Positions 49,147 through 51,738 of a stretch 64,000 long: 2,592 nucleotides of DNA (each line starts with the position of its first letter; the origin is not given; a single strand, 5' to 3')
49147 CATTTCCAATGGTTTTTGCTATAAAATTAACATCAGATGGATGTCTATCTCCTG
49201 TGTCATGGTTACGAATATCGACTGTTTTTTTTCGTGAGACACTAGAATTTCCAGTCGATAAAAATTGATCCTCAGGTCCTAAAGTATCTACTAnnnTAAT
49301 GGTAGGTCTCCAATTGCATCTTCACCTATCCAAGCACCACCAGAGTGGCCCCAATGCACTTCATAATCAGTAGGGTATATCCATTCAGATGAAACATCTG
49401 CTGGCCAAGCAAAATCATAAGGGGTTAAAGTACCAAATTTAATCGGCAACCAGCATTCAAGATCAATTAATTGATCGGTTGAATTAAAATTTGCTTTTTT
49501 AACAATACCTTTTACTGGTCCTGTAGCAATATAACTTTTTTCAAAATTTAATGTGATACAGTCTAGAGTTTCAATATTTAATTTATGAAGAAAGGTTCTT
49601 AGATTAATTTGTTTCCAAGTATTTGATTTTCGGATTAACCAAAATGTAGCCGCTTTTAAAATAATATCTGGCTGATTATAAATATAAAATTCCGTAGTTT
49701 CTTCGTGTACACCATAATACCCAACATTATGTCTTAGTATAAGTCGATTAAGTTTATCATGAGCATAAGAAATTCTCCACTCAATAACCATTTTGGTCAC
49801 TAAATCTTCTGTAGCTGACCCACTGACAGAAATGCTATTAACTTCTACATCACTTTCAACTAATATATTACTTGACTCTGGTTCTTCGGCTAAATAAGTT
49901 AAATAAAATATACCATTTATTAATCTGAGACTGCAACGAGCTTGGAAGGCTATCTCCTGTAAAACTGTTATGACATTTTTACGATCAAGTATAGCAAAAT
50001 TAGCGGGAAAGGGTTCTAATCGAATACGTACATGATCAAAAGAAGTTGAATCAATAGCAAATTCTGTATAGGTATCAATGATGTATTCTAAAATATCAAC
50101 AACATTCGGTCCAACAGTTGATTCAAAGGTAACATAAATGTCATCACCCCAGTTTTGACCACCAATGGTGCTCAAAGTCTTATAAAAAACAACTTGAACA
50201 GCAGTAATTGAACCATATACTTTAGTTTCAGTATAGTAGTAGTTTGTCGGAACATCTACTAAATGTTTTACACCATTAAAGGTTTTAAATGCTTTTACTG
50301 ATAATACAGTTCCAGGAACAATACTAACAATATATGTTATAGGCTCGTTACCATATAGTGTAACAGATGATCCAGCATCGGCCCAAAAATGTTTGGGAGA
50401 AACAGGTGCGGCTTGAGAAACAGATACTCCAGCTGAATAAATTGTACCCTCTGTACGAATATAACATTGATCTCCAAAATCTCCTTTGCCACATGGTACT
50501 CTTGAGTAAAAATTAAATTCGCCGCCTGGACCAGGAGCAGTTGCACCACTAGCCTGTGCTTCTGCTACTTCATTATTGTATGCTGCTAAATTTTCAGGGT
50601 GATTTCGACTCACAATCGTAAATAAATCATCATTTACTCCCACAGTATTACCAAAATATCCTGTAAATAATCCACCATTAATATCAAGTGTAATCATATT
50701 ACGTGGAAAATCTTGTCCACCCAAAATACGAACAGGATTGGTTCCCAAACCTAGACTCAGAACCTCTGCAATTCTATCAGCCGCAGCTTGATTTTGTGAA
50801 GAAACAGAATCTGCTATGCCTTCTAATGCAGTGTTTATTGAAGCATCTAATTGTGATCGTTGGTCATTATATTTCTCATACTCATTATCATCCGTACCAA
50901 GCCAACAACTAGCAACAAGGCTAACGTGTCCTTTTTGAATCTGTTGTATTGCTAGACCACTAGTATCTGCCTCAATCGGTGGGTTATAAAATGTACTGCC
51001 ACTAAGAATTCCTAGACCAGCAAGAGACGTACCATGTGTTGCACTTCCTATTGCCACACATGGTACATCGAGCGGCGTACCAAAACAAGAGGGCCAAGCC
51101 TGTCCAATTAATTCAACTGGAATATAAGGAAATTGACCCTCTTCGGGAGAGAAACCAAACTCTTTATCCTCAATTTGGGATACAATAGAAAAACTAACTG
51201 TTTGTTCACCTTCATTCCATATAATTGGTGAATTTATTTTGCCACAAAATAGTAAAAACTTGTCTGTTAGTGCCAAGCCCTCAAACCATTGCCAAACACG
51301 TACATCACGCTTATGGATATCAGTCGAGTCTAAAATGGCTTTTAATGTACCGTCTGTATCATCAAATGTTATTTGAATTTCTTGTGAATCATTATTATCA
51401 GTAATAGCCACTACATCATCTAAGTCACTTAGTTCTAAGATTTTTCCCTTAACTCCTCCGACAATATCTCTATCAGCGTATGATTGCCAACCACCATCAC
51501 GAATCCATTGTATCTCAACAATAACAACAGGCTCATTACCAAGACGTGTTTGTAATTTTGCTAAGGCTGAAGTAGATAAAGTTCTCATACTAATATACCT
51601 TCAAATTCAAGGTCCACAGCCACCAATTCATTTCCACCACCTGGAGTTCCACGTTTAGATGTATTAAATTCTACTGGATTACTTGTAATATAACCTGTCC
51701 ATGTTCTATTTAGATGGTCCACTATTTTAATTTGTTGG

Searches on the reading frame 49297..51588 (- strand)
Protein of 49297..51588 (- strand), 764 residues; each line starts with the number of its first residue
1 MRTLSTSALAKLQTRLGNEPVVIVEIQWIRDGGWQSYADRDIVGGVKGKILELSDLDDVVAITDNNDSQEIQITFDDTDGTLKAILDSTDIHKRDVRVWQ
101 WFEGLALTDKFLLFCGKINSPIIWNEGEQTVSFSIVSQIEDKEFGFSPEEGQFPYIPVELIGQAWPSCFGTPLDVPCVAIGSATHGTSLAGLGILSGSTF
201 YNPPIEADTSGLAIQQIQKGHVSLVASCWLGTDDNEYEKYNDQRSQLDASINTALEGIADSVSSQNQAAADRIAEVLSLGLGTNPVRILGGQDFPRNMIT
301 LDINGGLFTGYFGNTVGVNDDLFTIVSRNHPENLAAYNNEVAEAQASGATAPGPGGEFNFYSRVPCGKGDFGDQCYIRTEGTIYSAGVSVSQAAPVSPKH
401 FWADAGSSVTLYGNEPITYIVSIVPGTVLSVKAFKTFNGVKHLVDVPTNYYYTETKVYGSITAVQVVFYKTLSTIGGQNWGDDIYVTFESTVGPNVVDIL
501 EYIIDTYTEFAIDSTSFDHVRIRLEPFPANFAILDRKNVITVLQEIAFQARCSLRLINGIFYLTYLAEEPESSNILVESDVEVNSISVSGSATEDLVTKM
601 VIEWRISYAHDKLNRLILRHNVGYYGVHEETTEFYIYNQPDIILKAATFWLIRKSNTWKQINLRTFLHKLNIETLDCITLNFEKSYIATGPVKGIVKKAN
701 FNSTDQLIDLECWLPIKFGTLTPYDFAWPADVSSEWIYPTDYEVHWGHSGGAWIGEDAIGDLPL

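Call 52: search_protein_families(library=pfam, proteins=[window:49297-51588:-], max_evalue=0.01)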
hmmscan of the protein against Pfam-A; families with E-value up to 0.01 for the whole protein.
window:49297-51588:- (764 aa): 1 family
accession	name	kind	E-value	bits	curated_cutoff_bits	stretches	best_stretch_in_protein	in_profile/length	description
PF00705.23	PCNA_N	-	0.0037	17.4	20.3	0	206-248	29-69/127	Proliferating cell nuclear antigen, N-terminal domain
